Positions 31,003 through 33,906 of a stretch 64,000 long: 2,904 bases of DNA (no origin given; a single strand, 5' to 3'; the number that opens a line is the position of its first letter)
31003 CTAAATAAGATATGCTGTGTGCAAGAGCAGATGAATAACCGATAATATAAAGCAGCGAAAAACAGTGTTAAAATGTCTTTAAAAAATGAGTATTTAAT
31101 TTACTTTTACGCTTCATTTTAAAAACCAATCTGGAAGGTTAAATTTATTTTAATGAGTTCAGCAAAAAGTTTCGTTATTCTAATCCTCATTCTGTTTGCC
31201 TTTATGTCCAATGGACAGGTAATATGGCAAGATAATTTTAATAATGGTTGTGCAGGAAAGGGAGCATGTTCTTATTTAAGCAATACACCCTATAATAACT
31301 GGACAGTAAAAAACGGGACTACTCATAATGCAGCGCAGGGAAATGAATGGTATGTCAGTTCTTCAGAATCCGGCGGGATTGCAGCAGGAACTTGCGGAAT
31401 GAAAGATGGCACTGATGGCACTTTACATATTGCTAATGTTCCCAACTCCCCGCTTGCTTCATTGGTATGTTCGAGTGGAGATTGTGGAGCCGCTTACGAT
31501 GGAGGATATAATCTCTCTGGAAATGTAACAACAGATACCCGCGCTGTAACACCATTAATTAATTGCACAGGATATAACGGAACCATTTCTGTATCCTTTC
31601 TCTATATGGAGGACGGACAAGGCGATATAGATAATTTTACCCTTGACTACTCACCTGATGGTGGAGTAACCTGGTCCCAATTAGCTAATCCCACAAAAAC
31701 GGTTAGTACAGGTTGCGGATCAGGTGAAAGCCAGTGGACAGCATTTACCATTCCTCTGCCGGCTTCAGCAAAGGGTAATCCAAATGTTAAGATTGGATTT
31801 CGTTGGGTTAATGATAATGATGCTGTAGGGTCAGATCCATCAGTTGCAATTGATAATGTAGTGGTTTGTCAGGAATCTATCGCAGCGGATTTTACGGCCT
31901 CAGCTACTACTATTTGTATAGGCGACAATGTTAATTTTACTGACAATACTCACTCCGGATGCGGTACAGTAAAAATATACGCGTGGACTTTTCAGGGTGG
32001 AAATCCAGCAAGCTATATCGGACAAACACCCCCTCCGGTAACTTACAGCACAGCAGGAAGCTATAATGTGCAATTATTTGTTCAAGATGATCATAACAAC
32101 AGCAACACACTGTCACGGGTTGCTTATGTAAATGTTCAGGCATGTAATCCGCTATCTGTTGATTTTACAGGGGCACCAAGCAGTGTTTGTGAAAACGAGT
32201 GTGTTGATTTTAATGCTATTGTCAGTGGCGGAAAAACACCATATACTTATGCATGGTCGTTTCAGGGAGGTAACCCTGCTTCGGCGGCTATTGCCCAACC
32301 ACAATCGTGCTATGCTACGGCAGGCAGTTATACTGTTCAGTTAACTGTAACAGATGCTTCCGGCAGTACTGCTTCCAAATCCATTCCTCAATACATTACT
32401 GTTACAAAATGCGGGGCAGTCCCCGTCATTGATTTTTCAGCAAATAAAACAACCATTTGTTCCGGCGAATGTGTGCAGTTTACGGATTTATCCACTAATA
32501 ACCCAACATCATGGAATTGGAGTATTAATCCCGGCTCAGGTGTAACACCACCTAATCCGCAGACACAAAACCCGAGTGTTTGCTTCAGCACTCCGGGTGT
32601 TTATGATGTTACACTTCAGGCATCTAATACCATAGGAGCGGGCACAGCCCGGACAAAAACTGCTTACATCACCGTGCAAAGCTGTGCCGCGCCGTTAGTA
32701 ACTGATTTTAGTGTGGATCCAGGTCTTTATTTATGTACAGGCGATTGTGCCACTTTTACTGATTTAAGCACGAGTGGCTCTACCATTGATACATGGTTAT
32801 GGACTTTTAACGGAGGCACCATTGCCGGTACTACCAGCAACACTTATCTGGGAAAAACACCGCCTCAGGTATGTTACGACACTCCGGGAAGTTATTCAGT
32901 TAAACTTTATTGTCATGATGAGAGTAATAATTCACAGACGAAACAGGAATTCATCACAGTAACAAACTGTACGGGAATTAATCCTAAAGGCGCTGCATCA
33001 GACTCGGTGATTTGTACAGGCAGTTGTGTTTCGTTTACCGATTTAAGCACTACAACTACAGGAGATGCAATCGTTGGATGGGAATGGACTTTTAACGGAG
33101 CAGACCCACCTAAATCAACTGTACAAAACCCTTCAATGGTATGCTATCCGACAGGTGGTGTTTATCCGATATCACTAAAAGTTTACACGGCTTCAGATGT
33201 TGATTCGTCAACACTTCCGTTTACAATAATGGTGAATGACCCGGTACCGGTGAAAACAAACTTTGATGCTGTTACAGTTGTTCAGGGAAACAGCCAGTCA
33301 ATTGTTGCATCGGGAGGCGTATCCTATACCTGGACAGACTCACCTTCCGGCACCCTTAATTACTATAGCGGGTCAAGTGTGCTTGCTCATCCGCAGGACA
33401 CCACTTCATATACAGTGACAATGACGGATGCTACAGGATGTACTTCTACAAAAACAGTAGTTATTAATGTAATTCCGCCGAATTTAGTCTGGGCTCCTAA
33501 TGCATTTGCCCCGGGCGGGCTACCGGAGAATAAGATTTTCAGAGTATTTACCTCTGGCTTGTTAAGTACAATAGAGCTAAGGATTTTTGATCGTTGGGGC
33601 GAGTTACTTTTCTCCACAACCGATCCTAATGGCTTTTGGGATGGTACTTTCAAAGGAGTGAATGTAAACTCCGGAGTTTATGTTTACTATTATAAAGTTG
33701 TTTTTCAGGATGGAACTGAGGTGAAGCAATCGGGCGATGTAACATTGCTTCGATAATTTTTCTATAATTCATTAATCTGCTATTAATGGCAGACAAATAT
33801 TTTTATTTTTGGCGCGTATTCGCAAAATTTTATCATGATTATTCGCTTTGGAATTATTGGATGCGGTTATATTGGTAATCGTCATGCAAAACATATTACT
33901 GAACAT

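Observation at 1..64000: Hyper-abundant quasi-palindromic heptamer TGTWACA (often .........) across the window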

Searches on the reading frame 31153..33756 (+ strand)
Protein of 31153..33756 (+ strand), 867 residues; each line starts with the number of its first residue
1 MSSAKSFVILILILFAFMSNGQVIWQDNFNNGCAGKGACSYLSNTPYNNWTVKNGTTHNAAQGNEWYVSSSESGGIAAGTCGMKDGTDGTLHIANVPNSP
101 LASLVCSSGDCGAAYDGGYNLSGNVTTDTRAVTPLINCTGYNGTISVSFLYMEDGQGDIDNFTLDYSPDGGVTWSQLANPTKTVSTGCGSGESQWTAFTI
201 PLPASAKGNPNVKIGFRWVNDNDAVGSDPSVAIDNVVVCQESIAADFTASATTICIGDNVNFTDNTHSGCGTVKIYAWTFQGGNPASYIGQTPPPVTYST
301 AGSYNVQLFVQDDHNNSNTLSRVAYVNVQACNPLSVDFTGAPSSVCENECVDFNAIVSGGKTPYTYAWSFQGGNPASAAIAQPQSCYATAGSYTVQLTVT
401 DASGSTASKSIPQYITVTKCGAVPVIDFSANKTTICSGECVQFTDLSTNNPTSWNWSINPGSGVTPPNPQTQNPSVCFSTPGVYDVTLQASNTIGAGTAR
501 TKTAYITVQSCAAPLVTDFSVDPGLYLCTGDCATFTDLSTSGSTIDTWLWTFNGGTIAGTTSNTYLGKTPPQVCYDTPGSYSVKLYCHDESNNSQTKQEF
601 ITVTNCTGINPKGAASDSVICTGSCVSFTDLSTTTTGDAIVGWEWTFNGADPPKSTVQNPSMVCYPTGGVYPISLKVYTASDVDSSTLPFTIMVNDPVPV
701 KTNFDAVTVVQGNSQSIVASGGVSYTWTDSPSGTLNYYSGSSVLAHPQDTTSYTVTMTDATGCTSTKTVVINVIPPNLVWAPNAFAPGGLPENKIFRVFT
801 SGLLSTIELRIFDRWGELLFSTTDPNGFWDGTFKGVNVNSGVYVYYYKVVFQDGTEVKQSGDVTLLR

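Call 6: search_protein_families(library=ncbifam, proteins=[window:31153-33756:+])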
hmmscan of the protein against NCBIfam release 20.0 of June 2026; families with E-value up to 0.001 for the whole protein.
window:31153-33756:+ (867 aa): 1 family
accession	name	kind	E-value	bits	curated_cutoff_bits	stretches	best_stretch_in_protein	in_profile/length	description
TIGR04131.1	Bac_Flav_CTERM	domain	4e-10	39.7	35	1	781-866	3-84/85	T9SS type B sorting domain-containing protein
